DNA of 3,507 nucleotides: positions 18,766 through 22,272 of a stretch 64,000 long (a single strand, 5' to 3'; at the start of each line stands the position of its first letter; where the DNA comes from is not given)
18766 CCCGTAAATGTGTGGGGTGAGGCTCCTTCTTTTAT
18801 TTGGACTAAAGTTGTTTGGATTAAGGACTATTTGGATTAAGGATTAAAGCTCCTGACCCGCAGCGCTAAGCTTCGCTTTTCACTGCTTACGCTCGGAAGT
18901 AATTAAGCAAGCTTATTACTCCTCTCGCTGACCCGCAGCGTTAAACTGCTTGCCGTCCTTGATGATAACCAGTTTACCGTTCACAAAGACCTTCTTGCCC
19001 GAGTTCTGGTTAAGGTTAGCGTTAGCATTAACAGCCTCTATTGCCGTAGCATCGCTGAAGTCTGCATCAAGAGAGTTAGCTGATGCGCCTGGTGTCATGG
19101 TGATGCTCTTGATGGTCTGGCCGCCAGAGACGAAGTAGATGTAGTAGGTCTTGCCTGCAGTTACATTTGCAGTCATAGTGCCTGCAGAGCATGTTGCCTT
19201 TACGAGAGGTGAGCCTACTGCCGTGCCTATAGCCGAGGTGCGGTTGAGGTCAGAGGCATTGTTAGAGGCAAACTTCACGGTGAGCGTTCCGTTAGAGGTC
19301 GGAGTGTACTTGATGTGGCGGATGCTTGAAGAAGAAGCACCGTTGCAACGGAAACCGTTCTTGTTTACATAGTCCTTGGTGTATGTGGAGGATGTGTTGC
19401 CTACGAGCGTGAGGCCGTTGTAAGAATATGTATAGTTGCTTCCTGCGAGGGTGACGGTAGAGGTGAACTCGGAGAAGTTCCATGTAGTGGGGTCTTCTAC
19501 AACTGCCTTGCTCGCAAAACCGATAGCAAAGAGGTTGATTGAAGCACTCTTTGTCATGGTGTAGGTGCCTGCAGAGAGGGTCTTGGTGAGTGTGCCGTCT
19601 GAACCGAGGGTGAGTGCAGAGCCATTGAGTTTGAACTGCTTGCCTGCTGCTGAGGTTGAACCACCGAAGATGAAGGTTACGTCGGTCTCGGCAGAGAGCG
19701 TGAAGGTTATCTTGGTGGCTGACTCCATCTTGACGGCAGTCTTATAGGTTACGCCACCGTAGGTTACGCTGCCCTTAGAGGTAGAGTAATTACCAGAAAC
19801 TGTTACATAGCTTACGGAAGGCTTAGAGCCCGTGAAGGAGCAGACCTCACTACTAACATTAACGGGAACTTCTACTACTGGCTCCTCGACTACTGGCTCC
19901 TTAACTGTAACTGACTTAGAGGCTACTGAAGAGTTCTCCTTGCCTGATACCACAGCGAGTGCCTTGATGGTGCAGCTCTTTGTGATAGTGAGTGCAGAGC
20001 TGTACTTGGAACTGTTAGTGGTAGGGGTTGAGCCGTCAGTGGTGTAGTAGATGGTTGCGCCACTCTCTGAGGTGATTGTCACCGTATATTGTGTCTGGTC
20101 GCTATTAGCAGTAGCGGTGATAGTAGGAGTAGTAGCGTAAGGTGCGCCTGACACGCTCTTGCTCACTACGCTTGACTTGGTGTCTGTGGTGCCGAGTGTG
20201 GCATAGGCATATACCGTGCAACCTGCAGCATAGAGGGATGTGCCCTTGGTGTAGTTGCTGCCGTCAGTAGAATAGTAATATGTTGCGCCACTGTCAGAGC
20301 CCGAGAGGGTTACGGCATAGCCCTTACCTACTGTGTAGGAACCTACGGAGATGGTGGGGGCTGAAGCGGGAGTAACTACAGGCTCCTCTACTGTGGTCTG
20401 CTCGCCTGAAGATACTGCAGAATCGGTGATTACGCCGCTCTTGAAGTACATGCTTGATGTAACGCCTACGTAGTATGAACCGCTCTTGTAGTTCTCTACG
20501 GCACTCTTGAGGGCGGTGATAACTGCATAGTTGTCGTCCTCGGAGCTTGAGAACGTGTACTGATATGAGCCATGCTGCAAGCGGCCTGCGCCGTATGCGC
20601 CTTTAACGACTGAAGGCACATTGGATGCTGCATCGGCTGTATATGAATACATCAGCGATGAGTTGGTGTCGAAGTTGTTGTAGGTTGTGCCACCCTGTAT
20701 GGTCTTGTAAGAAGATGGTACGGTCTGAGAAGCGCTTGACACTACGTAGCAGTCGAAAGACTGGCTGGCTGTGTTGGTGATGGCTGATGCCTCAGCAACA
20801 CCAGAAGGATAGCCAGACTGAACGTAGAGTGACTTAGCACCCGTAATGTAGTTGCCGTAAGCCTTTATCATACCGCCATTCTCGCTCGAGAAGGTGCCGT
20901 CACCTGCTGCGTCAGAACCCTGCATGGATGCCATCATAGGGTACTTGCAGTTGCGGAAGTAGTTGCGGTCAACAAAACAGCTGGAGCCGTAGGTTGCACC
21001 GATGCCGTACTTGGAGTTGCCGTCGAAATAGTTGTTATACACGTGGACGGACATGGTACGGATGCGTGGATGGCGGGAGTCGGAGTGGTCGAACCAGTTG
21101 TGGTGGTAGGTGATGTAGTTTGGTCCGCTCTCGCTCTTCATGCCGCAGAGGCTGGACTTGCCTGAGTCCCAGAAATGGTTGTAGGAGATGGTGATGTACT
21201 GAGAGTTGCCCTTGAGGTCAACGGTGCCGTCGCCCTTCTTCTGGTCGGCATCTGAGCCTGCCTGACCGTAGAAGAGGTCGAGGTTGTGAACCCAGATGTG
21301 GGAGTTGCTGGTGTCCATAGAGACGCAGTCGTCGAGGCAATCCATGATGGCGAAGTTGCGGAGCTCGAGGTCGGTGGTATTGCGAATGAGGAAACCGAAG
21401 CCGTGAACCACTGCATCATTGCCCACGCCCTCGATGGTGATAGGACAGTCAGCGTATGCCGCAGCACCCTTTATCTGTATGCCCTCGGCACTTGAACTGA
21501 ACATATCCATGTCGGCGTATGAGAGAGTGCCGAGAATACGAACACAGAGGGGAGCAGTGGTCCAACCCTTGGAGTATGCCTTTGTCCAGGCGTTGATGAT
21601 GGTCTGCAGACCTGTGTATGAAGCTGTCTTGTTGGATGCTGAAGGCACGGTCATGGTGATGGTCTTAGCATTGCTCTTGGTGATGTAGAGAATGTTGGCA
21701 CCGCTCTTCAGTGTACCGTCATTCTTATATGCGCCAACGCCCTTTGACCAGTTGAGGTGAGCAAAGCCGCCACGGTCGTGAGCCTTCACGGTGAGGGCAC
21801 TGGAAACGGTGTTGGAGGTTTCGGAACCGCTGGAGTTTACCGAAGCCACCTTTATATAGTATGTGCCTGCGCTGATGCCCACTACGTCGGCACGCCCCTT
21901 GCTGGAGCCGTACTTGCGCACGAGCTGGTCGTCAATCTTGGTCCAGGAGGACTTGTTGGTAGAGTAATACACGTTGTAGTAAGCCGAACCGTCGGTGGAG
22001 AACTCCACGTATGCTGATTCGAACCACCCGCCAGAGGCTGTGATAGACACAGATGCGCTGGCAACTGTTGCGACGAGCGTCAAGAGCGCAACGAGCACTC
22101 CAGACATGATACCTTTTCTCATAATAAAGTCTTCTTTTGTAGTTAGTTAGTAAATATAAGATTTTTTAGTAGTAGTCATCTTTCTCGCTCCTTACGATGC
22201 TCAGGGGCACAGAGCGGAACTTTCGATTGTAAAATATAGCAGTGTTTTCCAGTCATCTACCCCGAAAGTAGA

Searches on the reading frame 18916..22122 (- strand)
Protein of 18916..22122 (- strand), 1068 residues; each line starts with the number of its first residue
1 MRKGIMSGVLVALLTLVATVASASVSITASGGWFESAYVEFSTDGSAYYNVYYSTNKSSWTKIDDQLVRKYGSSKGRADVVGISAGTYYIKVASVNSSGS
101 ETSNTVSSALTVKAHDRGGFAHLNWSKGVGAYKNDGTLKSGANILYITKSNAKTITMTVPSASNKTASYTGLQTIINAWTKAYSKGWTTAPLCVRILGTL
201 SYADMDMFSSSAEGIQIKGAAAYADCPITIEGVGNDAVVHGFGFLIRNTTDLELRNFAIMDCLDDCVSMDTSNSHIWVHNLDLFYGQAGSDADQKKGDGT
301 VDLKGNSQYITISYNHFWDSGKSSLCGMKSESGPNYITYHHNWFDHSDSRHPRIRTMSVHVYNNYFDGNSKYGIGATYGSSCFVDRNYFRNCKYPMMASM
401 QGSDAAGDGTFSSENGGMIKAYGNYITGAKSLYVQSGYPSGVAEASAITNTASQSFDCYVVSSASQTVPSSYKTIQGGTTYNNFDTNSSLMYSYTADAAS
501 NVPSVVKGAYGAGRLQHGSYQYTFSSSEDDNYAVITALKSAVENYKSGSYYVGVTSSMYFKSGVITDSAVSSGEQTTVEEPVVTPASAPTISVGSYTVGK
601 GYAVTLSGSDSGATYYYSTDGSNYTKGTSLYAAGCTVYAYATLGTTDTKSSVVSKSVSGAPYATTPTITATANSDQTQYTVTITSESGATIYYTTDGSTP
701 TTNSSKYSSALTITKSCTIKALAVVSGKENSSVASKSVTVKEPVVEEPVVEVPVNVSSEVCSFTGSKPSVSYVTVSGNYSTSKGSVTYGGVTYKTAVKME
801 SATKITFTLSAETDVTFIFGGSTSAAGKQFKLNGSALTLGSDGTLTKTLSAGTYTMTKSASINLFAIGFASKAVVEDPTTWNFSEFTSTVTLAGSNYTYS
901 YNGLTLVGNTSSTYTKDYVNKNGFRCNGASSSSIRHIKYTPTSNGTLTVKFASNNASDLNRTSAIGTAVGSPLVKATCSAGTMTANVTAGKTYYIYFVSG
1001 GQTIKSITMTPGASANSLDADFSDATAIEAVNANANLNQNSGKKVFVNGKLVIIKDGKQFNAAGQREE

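Call 10: search_protein_families(library=pfam, proteins=[window:18916-22122:-])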
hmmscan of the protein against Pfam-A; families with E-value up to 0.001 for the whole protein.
window:18916-22122:- (1068 aa): 4 families
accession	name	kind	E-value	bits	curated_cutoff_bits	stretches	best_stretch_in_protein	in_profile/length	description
PF18283.7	CBM77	-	3.8e-25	88.8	25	1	759-867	3-108/108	Carbohydrate binding module 77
PF00544.25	Pectate_lyase_4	-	3.7e-21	76.1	24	1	229-389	38-211/211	Pectate lyase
PF13287.12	Fn3_assoc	-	1.2e-18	67.4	23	1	681-737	1-58/59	Fn3 associated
PF13290.12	CHB_HEX_C_1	-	1.2e-16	60.9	22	1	677-734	8-66/67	Chitobiase/beta-hexosaminidase C-terminal domain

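Call 62: find_encoding_contigs(protein=window:18916-22122:-, flank=1200, max_places=10)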
Protein window:18916-22122:- (1068 aa): 3 contigs read that carry it; 1 place shown.
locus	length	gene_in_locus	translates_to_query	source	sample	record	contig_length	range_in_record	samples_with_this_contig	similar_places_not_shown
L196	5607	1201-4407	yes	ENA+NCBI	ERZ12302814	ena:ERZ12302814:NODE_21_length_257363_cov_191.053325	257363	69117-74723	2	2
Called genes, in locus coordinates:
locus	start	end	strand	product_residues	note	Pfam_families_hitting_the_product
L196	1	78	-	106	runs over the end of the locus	-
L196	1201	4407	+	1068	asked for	PF00544:Pectate_lyase_4, PF13287:Fn3_assoc, PF13290:CHB_HEX_C_1, PF18283:CBM77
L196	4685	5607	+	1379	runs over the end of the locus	PF00544:Pectate_lyase_4, PF18283:CBM77, PF18998:Flg_new_2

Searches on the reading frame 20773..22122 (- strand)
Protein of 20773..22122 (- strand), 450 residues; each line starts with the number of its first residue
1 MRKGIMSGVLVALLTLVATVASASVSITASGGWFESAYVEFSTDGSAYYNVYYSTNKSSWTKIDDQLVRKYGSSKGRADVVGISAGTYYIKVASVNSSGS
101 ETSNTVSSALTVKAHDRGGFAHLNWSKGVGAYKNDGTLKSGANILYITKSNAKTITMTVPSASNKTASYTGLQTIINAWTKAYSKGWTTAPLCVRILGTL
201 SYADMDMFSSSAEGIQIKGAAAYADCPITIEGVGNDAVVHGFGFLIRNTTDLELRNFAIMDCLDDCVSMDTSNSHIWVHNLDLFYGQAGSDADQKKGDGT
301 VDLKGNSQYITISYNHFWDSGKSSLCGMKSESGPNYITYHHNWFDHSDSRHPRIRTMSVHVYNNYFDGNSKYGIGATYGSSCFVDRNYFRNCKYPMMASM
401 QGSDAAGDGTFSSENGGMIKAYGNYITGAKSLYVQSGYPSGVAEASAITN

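Call 34: find_homologous_proteins(query=window:20773-22122:-, max_evalue=1e-30)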
Query window:20773-22122:- (450 aa): 8000 proteins with E <= 1e-30 among 8000 candidates; the best 120 are listed.
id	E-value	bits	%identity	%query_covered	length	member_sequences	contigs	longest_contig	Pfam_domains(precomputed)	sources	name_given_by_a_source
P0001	1.1e-172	593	64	94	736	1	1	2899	PF13229.13,PF18283.8,PF00544.26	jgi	-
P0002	1.5e-171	589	87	67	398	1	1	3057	PF00254.35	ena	-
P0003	1.9e-171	589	60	96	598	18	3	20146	PF13229.13,PF00544.26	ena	-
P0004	1.0e-167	577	63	93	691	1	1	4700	PF00544.26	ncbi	-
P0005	7.1e-166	571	60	92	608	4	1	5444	PF13229.13,PF00544.26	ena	-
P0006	7.2e-166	570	62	90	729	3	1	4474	PF18283.8,PF00544.26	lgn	-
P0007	9.7e-166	570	61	93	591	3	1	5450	PF00544.26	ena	-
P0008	1.6e-164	566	60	95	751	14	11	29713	PF13229.13,PF18283.8,PF00544.26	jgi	jgi:pectate lyase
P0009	1.9e-164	566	62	92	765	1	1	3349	PF18283.8,PF00544.26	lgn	-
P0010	1.9e-164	566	60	96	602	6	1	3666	PF00544.26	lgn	-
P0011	2.0e-164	566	59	95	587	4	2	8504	PF00544.26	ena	-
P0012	7.5e-164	564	60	94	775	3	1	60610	PF00544.26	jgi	-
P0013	7.5e-164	564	62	91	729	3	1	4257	PF18283.8,PF00544.26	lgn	-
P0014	2.3e-163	562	59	92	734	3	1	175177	PF13229.13,PF18283.8,PF00544.26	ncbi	-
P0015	2.4e-163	562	58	95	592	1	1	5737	PF00544.26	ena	-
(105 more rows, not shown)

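Call 35: find_encoding_contigs(protein=P0002, flank=3000, max_places=4)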
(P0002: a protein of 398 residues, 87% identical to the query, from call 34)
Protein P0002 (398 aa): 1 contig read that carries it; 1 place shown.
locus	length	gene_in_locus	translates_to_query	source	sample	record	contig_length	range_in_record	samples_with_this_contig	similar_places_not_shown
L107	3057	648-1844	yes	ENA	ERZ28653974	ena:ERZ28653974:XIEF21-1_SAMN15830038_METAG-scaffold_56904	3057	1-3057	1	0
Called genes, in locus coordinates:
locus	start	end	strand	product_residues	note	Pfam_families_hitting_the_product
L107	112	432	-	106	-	-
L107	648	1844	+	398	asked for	PF00254:FKBP_C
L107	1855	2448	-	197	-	PF07929:PRiA4_ORF3 (weak)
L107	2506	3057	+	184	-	?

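Call 36: find_related_loci(query=window:20773-22122:-, collection=metagenome_contigs, flank=1500)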
Query window:20773-22122:- (450 aa) in metagenome_contigs; peptide patterns used: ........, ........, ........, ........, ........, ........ (x = any residue, [..] = any of these).
600 stretches matched a pattern (row limit reached: there are more); 594 encode a relative of the query (tblastn E <= 1e-3); the best 80 are kept; 80 distinct loci.
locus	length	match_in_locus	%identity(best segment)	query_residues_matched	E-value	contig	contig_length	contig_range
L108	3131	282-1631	90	1-450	0e+0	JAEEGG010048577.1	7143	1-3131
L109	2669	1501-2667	93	1-389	0e+0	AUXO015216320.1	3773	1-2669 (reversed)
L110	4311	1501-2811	77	1-428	0e+0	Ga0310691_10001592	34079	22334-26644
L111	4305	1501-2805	60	1-432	5e-177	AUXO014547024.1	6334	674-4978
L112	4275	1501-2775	62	13-432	1e-173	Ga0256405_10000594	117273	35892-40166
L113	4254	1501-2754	62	24-429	1e-173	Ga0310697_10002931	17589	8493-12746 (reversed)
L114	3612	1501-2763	59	21-436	3e-171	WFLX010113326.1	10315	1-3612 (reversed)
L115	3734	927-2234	60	9-430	1e-170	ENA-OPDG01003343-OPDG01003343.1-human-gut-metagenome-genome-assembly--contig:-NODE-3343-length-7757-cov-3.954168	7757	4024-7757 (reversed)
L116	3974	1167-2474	60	9-430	4e-171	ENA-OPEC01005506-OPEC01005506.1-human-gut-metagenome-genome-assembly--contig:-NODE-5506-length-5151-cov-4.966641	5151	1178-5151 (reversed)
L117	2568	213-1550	58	1-432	2e-179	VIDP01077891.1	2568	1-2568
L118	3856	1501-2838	58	1-432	2e-170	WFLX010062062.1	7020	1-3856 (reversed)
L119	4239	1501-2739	62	25-429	6e-167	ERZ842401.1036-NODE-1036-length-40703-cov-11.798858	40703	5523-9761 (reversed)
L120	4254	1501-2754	59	21-434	3e-166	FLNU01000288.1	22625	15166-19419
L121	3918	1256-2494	62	25-429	4e-172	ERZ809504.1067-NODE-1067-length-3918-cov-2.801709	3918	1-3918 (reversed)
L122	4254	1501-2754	60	6-424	6e-166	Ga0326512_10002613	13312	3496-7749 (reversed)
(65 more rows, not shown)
